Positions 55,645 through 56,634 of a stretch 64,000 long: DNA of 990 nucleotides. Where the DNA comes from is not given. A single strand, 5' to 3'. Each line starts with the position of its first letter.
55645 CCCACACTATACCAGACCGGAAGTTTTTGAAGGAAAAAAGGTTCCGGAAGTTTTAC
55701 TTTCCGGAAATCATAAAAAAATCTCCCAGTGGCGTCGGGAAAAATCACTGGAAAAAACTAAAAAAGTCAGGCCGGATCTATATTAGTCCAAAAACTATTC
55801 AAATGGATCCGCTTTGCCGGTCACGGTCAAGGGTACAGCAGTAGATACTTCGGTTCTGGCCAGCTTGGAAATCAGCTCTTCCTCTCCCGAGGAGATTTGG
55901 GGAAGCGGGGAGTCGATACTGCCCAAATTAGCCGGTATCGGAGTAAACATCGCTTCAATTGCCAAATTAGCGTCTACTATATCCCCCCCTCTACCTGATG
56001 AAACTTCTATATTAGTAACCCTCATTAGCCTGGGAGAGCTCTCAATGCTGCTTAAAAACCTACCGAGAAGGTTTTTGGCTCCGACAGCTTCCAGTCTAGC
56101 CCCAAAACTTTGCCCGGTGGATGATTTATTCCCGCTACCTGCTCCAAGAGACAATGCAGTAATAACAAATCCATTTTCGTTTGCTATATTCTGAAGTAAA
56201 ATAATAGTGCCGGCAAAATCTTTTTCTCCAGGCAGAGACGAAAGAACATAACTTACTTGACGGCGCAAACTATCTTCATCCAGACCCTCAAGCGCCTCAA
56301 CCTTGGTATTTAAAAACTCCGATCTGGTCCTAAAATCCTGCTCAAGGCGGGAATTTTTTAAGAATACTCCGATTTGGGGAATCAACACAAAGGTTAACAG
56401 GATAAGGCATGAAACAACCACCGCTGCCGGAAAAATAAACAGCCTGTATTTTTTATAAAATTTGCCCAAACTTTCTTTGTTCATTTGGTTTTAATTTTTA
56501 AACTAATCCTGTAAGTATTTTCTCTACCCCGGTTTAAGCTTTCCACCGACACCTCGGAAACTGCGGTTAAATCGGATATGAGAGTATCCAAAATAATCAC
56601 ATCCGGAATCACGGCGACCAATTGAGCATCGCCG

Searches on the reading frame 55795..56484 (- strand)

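Call 86: search_protein_families(library=pfam, proteins=[window:55795-56484:-], max_evalue=0.001)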
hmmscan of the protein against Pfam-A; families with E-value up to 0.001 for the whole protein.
window:55795-56484:- (229 aa): 1 family
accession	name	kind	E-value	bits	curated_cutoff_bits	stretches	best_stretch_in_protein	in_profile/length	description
PF04350.18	PilO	-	0.0003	21.4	22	1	62-167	22-127/145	Pilus assembly protein, PilO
